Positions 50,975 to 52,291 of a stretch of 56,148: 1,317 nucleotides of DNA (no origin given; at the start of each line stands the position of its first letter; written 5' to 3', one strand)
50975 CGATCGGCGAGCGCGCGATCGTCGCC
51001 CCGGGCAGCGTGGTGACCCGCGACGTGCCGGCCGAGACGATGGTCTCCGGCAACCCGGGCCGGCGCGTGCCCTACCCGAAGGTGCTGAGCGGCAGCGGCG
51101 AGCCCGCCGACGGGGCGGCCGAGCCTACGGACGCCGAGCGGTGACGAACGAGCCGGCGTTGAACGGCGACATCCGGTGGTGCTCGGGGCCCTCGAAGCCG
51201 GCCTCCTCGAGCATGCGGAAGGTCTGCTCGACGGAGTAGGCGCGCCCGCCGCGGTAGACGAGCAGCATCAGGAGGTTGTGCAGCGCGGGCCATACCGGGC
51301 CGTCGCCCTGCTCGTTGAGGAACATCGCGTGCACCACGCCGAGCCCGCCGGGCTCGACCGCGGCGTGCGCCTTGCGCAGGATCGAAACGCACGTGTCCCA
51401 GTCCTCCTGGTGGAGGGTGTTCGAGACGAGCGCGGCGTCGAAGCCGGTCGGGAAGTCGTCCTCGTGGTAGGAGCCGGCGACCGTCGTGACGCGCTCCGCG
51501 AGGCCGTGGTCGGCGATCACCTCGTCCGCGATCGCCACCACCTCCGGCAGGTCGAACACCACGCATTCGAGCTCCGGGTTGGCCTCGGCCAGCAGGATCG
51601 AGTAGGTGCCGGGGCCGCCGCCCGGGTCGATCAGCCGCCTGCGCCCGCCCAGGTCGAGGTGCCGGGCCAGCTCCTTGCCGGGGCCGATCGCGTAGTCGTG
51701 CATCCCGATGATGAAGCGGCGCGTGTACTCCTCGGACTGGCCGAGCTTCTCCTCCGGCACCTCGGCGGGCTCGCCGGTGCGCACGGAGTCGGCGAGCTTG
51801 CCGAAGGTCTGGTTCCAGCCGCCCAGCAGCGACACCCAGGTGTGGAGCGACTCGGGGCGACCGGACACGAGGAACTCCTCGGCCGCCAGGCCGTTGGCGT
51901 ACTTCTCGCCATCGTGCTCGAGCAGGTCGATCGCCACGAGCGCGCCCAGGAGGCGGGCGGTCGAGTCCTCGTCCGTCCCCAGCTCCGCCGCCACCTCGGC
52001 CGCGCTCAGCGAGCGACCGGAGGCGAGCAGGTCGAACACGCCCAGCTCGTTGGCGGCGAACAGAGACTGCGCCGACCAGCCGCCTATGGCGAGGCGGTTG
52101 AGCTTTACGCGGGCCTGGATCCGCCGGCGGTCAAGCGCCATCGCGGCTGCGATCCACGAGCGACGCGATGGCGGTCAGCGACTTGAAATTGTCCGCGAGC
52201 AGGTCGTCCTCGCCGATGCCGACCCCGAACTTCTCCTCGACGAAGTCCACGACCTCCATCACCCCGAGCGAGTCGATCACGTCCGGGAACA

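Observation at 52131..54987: Prolyl-carrier-protein oxidation-like trio (adenylase + ACAD flavoprotein + carrier protein) inside a surface-glycan locus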

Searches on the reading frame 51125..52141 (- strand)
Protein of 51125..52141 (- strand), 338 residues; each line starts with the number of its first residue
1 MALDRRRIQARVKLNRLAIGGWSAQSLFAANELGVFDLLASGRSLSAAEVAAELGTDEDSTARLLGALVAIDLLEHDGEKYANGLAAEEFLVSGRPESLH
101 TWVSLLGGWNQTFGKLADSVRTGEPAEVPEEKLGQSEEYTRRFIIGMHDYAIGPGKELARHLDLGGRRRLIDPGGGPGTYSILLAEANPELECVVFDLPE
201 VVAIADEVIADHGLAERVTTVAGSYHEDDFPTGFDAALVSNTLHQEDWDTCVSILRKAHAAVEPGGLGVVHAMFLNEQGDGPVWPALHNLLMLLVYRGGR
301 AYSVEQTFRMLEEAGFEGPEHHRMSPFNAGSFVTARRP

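Call 3: search_protein_families(library=pfam, proteins=[window:51125-52141:-], max_evalue=0.01)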
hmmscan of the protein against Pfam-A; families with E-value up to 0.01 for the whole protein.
window:51125-52141:- (338 aa): 9 families
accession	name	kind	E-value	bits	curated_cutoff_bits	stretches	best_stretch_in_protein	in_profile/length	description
PF00891.24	Methyltransf_2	-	9.3e-26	90.9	22.3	1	133-317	29-210/210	O-methyltransferase domain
PF08100.18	Dimerisation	-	1.4e-16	60.5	25.6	1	9-93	4-93/93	O-methyltransferase dimerisation domain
PF13649.12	Methyltransf_25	-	5.8e-08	33.8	27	1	172-266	3-97/97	Methyltransferase domain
PF08242.18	Methyltransf_12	-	9.9e-07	29.9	30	1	173-266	3-96/98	Methyltransferase domain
PF13489.12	Methyltransf_23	-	5.2e-06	26.7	27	1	164-317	20-160/164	Methyltransferase domain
PF13847.12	Methyltransf_31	-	2.7e-05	24.3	27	1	169-270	6-109/145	Methyltransferase domain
PF09339.16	HTH_IclR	-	5.5e-05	23.3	22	1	33-78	6-52/52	IclR helix-turn-helix domain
PF05175.20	MTS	-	0.001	19.2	23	1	158-272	23-141/170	Methyltransferase small domain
PF12840.13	HTH_20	-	0.0046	17.3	27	0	33-76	7-50/51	Helix-turn-helix domain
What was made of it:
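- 51125..52141 (-): Family-2 (PF00891) SAM methyltransferase, 338 aa, overlapping the carrier gene by 11 nt. Core member of the cassette; methylation site unknown. Pfam Dimerisation plus Methyltransf_2 (call 3).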

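Call 4: search_protein_families(library=ncbifam, proteins=[window:51125-52141:-], max_evalue=0.01)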
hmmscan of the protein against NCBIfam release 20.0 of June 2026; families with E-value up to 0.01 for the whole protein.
window:51125-52141:- (338 aa): 6 families
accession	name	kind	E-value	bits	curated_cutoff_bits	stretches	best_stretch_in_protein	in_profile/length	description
TIGR02716.1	C20_methyl_CrtF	equivalog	2.4e-18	66.3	276.1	1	27-278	7-260/306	bacteriochlorophyllide d C-20 methyltransferase BchU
NF053543.1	FlxJ_fam_MTase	equivalog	4e-10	39.1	560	1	168-276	179-289/352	FlxJ family methyltransferase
TIGR04543.1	ketoArg_3Met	equivalog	2.4e-09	36.7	425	1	24-262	18-253/336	2-ketoarginine methyltransferase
TIGR04371.1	methyltran_NanM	subfamily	0.0029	17.2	44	1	156-206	139-189/273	putative sugar O-methyltransferase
TIGR03533.1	L3_gln_methyl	equivalog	0.0047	16.3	229.7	1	167-228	122-184/284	50S ribosomal protein L3 N(5)-glutamine methyltransferase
NF043040.1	corrin_prot_MT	hypoth_equivalog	0.0098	15.3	180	0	167-322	42-202/216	corrinoid protein-associated methyltransferase CpaM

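Call 20: search_solved_structures(query=window:51125-52141:-, max_evalue=0.00001, show_alignments=1)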
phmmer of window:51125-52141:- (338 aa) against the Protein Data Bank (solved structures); distinct sequences matched with E-value up to 0.00001: 58.
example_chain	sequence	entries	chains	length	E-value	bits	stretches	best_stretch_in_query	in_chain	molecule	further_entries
7wdq_A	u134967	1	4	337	4.7e-30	108.4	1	14-318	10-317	SAM-dependent MTHB methyltransferase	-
7wdw_A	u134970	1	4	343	5e-30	108.3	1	14-318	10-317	DSYB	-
22ow_A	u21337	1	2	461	2e-25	93.2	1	18-318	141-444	Methyltransferase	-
4z2y_A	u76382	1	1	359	2.6e-25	92.8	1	10-317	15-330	CalO6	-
4qvg_A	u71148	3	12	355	2.5e-24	89.6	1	20-317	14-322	SibL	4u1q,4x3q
3gwz_A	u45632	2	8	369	1.1e-21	80.9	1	7-317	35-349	MmcR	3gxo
5i2h_A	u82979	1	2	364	1.2e-21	80.8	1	153-307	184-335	O-methyltransferase family 2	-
4a6d_A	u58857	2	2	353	2.1e-21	80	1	9-318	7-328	HYDROXYINDOLE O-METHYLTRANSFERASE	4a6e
8tji_A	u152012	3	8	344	2.4e-20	76.5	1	13-318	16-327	RedM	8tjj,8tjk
7clf_A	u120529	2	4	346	1.2e-19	74.2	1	159-318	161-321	Methyltransferase domain-containing protein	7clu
8h3t_A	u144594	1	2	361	1.2e-19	74.2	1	16-317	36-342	AlpH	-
8rdm_A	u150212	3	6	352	8.3e-19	71.4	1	5-315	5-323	DtpM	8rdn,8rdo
7phe_A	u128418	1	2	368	1.3e-17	67.5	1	36-310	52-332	Carminomycin 4-O-methyltransferase DnrK,Methyltransferase domain-containing protein,Aclaci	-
7oy1_A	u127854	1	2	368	1.7e-17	67.1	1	36-311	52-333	Carminomycin 4-O-methyltransferase DnrK,Methyltransferase domain-containing protein,Aclaci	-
7pga_A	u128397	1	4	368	2.3e-17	66.6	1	36-310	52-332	Carminomycin 4-O-methyltransferase DnrK,Methyltransferase domain-containing protein,Aclaci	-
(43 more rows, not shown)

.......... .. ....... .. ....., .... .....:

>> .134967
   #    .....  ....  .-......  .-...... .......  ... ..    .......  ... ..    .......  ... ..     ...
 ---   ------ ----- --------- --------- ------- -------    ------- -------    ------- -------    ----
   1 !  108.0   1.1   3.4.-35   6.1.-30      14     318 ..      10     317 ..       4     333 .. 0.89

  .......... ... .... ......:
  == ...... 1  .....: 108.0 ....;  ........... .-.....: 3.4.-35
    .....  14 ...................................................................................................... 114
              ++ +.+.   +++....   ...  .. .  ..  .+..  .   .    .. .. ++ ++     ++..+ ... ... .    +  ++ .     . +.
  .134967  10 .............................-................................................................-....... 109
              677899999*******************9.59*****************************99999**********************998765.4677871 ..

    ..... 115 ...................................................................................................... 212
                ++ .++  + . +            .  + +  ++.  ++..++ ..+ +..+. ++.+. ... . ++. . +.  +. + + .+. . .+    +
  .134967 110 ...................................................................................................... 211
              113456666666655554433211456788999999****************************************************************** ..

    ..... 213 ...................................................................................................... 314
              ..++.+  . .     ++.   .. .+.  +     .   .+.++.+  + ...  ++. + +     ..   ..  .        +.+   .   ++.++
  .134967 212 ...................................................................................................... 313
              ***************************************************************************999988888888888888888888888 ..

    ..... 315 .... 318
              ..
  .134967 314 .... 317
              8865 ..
